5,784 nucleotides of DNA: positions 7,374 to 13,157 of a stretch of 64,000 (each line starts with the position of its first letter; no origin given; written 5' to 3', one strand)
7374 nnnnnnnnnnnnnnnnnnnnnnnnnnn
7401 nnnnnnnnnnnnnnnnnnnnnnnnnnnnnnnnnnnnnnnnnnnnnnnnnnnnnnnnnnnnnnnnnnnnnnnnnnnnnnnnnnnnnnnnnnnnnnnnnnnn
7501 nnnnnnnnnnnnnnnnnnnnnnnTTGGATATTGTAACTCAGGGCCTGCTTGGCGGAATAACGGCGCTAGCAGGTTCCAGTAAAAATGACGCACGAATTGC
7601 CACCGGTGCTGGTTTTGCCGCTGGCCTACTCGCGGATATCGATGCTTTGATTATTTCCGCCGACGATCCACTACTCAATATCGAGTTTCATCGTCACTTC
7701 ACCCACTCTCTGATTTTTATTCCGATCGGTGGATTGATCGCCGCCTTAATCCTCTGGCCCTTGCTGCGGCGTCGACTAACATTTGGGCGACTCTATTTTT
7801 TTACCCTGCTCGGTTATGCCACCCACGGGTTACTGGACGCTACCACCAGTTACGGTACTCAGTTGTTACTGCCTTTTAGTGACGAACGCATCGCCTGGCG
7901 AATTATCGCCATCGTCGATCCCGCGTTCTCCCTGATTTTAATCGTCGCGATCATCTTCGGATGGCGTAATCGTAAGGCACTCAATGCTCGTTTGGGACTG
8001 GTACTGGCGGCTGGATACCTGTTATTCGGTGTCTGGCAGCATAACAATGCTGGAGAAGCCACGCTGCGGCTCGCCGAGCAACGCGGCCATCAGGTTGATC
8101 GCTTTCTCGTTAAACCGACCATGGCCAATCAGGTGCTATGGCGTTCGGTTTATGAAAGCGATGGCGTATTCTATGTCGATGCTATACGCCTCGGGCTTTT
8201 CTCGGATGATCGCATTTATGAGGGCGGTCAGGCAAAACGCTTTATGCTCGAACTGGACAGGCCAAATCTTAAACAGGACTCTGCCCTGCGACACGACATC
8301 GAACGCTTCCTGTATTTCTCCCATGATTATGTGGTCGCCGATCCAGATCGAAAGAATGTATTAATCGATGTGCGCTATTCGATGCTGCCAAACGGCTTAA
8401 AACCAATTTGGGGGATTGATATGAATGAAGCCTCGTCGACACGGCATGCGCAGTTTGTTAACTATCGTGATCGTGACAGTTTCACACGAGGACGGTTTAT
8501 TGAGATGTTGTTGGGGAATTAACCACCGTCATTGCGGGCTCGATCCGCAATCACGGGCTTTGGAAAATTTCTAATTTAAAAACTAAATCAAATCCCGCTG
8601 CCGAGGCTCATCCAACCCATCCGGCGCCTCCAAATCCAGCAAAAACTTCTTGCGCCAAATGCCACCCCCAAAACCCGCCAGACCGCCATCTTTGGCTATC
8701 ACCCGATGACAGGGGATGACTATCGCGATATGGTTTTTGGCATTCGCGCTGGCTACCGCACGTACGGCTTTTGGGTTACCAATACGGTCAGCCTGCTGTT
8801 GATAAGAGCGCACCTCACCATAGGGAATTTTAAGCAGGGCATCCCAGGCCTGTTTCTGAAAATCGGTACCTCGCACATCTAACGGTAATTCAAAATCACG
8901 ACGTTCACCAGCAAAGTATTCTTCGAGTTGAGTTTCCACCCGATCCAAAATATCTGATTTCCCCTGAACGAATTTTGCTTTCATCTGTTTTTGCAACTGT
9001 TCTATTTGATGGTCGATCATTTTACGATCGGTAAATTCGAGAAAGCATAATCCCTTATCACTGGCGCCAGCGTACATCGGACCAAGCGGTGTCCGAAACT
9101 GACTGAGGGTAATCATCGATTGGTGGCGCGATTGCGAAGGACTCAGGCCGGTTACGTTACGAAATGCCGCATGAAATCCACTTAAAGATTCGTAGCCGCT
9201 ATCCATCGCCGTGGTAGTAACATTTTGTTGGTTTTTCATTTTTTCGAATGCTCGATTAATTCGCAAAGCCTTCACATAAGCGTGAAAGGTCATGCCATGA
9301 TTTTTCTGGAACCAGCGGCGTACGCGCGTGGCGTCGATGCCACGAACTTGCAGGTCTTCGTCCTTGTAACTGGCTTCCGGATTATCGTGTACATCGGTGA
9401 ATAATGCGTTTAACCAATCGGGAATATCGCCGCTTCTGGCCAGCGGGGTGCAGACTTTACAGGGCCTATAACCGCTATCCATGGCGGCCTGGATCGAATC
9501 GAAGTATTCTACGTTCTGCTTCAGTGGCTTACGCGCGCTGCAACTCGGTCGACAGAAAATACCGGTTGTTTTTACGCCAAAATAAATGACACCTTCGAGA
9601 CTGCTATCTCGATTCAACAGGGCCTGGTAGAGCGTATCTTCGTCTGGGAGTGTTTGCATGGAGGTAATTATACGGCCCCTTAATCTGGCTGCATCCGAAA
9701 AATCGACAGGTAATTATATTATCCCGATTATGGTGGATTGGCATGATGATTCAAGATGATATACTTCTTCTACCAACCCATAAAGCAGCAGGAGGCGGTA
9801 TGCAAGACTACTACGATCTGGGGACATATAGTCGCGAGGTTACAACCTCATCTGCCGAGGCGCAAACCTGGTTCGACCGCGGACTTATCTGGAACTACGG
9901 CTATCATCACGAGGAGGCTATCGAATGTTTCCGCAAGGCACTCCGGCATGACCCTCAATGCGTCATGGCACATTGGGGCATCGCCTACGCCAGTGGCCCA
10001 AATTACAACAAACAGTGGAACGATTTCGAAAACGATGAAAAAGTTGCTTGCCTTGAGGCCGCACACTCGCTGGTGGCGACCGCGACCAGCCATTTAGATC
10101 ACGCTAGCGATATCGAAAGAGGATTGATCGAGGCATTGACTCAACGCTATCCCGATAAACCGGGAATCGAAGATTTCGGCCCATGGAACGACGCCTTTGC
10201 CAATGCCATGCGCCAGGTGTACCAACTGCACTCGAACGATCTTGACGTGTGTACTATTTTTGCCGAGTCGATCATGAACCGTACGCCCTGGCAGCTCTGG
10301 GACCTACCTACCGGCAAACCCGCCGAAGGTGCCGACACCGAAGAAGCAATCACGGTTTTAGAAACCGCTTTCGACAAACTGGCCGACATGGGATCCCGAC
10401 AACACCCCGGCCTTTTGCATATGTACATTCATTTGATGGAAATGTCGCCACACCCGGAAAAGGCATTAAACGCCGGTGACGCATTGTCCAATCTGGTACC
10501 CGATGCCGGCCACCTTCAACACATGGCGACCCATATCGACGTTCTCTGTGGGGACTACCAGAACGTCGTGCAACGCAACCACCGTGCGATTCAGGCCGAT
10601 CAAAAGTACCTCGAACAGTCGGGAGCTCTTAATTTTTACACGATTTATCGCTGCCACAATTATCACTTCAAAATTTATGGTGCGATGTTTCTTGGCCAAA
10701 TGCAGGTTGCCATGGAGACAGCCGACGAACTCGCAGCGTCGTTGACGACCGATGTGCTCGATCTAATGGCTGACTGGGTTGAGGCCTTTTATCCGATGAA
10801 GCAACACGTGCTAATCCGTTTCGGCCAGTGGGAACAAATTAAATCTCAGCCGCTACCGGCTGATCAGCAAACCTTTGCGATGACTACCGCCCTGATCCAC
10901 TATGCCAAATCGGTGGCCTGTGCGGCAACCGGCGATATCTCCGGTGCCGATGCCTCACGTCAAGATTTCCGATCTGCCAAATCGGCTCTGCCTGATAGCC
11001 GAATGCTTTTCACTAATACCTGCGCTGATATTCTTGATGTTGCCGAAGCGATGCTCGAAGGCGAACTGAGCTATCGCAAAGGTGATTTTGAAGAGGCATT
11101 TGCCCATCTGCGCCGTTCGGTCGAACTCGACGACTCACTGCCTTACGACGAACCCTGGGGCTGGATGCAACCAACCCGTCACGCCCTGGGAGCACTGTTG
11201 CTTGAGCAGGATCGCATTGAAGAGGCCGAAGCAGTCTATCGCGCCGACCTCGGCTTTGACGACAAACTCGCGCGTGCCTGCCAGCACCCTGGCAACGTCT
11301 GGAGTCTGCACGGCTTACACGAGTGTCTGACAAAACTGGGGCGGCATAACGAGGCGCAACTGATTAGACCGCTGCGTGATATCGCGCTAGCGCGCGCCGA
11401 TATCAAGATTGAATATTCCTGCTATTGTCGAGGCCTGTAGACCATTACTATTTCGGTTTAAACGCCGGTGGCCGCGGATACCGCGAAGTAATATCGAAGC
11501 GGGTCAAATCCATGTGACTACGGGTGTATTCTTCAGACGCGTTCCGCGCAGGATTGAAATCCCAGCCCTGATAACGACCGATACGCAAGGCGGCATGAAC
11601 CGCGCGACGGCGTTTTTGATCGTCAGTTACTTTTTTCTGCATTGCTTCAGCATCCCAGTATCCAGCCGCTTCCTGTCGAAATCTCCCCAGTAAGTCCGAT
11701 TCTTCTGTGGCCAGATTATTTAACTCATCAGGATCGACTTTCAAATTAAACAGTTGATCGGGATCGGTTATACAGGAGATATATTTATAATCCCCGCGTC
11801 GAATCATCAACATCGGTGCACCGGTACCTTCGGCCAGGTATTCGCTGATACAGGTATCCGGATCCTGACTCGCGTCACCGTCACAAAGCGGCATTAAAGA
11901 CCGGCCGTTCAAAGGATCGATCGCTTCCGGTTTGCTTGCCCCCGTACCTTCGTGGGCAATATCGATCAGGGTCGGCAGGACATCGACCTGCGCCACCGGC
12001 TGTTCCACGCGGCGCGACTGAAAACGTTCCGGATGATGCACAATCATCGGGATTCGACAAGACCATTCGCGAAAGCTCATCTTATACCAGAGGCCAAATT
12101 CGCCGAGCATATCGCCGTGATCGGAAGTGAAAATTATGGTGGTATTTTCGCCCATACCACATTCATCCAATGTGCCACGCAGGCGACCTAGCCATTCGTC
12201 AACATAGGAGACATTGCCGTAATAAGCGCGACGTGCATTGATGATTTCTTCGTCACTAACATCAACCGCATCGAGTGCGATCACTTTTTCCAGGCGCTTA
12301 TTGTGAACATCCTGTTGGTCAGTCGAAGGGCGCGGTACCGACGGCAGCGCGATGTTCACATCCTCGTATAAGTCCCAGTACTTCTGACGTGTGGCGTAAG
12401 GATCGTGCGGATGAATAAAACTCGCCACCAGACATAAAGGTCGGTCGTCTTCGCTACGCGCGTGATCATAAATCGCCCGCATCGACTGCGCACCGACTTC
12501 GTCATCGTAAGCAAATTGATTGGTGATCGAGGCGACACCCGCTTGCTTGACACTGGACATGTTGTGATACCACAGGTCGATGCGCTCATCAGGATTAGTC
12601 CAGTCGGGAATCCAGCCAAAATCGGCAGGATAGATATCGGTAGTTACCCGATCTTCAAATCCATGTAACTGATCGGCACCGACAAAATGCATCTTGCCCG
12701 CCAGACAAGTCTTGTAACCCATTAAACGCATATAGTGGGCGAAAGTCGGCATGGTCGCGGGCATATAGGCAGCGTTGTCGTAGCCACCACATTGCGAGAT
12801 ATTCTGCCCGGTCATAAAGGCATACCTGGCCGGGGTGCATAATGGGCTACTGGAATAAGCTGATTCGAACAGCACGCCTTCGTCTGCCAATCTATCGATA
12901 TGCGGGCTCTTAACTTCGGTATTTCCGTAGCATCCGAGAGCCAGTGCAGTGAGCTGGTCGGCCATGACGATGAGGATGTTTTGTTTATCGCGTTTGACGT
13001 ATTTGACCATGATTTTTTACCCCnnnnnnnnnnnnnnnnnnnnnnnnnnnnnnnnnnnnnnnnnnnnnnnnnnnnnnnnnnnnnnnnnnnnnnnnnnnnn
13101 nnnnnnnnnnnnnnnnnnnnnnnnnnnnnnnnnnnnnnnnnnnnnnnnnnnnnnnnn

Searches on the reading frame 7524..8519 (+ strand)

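Call 46: search_protein_families(library=pfam, proteins=[window:7524-8519:+], max_evalue=0.000001)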
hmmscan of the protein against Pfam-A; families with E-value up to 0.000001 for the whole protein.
window:7524-8519:+ (332 aa): 1 family
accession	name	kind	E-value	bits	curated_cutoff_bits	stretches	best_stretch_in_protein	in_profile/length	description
PF04307.19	YdjM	-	3.7e-34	118.2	29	1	1-175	1-175/176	YdjM inner membrane protein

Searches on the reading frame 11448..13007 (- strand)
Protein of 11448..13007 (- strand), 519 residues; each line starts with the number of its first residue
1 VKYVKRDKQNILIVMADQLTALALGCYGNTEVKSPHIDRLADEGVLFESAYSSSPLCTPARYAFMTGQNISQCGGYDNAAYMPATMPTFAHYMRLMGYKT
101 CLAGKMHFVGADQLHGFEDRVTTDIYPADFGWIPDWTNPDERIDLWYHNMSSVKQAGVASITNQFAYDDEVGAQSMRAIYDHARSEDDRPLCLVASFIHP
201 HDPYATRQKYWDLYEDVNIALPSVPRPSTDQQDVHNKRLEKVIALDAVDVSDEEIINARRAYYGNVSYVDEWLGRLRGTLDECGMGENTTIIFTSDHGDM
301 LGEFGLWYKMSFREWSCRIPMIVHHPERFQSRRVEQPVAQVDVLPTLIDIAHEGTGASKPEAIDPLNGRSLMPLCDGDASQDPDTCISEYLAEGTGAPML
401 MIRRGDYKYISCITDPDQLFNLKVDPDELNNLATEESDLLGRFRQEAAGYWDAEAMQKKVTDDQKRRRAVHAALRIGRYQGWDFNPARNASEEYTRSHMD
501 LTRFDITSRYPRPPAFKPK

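Call 46: search_protein_families(library=pfam, proteins=[window:11448-13007:-], max_evalue=0.000001)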
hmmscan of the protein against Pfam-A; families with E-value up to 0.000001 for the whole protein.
window:11448-13007:- (519 aa): 4 families
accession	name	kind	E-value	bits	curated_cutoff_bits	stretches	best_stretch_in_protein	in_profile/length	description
PF00884.28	Sulfatase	-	2.6e-47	162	25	1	9-351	1-299/301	Sulfatase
PF12411.13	Choline_sulf_C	-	1e-15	57.7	27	1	459-510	2-53/53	Choline sulfatase enzyme C terminal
PF16347.10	SGSH_C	-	3.1e-13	50.6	29.3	1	302-436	1-135/154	N-sulphoglucosamine sulphohydrolase, C-terminal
PF01663.27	Phosphodiest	-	6.2e-11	42.9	23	1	12-298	2-220/342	Type I phosphodiesterase / nucleotide pyrophosphatase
